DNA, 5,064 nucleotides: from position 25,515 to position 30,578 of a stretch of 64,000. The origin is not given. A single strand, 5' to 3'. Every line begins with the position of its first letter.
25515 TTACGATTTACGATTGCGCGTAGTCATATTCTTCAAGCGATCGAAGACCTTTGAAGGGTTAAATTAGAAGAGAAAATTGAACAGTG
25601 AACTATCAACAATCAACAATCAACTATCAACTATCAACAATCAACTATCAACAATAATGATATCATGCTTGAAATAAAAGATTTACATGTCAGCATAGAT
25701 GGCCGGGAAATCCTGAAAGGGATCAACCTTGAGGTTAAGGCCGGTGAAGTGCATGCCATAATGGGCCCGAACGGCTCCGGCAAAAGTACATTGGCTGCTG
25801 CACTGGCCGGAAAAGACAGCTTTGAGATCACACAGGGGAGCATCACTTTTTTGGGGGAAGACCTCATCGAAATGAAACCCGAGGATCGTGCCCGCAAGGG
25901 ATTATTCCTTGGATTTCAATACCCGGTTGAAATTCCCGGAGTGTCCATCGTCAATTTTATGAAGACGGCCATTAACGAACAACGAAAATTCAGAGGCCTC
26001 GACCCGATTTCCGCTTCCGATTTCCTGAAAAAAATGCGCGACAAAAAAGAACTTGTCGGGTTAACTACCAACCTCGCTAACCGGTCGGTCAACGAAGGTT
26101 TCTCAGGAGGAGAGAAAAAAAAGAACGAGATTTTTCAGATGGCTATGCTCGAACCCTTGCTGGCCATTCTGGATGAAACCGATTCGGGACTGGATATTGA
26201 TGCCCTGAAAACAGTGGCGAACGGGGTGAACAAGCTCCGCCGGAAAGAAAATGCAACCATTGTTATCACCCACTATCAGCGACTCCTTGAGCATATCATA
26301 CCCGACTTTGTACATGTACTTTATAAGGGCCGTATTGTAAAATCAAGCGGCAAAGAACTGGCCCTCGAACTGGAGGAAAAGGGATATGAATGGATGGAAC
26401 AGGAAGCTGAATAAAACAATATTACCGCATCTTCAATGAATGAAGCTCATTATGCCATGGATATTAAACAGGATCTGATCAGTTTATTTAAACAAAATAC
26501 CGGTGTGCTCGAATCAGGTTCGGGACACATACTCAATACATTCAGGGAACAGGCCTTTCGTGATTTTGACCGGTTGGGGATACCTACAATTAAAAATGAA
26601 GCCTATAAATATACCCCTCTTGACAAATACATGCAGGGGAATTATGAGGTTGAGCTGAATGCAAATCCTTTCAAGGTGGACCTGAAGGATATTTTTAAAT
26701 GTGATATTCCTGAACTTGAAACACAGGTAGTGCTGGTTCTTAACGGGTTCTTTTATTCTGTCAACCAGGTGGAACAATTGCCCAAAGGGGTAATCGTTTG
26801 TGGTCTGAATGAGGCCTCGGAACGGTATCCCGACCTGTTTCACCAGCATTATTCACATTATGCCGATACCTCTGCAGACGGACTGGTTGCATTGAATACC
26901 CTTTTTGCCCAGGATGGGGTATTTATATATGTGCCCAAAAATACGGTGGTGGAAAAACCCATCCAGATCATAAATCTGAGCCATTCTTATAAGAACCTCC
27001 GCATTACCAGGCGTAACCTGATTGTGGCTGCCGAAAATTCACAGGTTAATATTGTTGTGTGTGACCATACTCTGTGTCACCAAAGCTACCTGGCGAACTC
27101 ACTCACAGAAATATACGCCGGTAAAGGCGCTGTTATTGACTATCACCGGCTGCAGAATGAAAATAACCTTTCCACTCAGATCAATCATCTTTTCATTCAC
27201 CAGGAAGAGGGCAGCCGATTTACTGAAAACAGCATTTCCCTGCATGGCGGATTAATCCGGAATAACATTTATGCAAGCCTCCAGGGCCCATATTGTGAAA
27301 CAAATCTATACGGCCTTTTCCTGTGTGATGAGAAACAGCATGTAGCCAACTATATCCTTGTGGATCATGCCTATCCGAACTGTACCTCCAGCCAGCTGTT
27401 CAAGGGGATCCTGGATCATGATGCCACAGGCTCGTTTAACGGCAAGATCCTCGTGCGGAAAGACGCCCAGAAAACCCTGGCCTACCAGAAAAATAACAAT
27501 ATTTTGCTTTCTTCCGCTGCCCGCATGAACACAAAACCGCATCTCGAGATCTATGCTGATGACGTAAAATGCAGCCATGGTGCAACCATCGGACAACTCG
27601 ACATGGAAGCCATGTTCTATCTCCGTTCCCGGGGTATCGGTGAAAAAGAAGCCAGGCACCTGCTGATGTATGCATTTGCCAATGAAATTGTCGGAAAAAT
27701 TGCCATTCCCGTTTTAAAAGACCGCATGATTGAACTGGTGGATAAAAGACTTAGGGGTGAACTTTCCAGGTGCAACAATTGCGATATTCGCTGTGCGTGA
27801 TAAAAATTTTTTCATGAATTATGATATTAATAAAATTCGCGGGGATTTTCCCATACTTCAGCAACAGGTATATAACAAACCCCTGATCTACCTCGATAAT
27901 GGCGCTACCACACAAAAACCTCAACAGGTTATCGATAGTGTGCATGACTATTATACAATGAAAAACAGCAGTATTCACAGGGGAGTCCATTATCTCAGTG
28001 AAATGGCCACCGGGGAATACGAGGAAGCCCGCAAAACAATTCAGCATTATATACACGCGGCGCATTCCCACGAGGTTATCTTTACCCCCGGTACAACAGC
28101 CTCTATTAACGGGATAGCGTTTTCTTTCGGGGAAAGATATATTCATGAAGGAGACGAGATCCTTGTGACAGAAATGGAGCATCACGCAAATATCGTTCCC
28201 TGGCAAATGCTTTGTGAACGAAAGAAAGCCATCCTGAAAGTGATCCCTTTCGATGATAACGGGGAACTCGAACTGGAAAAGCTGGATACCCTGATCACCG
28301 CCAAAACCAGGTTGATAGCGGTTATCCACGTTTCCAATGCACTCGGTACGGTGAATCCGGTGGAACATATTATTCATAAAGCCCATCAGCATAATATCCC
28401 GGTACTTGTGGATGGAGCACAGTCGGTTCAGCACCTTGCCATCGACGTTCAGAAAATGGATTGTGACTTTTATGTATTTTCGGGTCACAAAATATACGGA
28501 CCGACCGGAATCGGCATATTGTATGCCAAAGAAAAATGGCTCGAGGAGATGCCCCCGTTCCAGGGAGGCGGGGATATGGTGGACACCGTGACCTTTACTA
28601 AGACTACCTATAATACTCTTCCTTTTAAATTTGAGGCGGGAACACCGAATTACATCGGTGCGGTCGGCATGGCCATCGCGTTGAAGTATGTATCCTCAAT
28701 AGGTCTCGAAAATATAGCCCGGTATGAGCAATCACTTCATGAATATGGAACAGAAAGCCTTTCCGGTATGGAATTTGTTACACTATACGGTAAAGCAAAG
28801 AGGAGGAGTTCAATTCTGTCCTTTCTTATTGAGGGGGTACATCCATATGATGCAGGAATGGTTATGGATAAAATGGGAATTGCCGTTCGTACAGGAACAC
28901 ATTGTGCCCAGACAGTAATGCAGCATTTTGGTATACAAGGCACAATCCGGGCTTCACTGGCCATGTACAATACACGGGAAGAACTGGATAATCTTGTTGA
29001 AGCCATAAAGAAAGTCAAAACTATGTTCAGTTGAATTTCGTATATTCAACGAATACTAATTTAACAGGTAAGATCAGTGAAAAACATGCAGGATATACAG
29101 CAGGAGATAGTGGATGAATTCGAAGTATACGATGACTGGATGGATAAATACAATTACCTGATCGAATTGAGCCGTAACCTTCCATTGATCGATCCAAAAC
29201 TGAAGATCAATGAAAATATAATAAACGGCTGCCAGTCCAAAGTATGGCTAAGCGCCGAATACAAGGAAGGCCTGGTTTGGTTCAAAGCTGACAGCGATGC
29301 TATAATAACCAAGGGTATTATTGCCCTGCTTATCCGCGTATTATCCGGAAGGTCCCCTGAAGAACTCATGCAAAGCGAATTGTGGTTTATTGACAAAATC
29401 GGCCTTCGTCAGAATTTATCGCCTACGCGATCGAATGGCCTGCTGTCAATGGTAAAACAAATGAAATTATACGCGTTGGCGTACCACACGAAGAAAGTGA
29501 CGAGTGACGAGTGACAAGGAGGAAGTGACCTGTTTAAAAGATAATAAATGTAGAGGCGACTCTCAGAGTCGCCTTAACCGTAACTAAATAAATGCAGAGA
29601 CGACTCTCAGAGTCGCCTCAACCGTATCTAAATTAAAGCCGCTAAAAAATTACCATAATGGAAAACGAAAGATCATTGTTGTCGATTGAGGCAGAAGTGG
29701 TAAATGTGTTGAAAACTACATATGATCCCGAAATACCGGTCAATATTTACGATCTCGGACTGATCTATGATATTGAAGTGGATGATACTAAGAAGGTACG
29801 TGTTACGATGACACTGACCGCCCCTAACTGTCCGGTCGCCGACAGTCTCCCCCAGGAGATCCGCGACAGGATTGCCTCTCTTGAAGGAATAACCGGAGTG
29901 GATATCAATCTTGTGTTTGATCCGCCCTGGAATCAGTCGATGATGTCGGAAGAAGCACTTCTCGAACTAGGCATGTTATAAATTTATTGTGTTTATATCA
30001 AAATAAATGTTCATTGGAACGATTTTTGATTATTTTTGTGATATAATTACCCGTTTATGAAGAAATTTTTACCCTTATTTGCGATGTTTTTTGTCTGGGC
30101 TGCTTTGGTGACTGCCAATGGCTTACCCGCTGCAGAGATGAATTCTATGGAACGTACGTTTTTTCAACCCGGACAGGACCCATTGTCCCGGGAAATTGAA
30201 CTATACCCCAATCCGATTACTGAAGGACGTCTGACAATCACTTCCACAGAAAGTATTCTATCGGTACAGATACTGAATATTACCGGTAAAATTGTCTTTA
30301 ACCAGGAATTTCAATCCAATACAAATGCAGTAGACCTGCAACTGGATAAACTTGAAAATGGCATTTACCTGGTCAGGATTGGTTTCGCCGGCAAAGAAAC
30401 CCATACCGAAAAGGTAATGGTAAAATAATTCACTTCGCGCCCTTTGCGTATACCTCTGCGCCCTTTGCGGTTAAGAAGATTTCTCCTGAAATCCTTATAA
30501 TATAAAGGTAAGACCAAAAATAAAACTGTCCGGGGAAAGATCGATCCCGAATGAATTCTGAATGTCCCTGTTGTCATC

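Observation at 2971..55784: The heptamer/octamer arrays are polar with respect to the flanking genes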

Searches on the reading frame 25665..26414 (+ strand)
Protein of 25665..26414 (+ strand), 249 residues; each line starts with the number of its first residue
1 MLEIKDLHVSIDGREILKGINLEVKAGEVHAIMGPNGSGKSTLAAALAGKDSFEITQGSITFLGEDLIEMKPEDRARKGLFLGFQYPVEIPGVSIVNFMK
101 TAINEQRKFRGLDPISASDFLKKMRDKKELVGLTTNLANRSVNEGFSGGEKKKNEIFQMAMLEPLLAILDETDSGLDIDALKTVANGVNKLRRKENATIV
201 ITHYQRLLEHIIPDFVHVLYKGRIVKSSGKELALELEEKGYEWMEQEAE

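Call 18: find_encoding_contigs(protein=window:25665-26414:+, flank=10000, max_places=6)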
Protein window:25665-26414:+ (249 aa): no gene with exactly this product is on record in the collection.
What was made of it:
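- Tried and rejected: An exact-protein look-up of SufC found nothing (call 18).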

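Call 21: search_protein_families(library=pfam, proteins=[window:25665-26414:+])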
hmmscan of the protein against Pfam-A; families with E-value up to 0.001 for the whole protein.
window:25665-26414:+ (249 aa): 4 families
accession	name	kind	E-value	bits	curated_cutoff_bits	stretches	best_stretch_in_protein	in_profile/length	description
PF00005.33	ABC_tran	-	2.5e-22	80.4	25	1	17-172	1-135/137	ABC transporter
PF02463.25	SMC_N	-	6.8e-09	35.9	40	0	146-211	137-205/220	RecF/RecN/SMC N terminal domain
PF13304.12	AAA_21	-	0.00021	21.9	27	0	30-48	2-20/304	AAA domain, putative AbiEii toxin, Type IV TA system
PF13555.12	AAA_29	-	0.00042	20.4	27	1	23-46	18-41/61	P-loop containing region of AAA domain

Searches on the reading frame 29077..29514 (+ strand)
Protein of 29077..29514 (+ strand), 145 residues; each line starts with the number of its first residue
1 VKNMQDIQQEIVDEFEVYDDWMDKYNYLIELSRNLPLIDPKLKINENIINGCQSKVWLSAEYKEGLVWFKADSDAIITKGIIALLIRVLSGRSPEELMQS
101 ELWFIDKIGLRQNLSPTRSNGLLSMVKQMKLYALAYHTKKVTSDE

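Call 21: search_protein_families(library=pfam, proteins=[window:29077-29514:+])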
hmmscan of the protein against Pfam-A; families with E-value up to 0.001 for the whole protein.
window:29077-29514:+ (145 aa): 1 family
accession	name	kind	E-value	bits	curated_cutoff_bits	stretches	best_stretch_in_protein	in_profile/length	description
PF02657.20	SufE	-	7.1e-44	148.9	27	1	13-130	2-119/121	Fe-S metabolism associated domain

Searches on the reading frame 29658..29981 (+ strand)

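Call 21: search_protein_families(library=pfam, proteins=[window:29658-29981:+])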
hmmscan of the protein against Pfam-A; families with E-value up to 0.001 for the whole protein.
window:29658-29981:+ (107 aa): 1 family
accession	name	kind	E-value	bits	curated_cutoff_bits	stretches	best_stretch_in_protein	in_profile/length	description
PF01883.24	FeS_assembly_P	-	1.2e-19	70.8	23.5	1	11-82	1-72/73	Iron-sulfur cluster assembly protein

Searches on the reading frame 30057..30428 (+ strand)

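Call 22: search_protein_families(library=pfam, proteins=[window:30057-30428:+])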
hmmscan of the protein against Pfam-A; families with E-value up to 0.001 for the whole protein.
window:30057-30428:+ (123 aa): 2 families
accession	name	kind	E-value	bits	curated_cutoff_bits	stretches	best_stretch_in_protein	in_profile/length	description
PF18962.6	Por_Secre_tail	-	3.2e-14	53.4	27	1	49-122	1-75/75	Secretion system C-terminal sorting domain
PF11589.14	DUF3244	-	0.00019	21.8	25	1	61-109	35-84/96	Domain of unknown function (DUF3244)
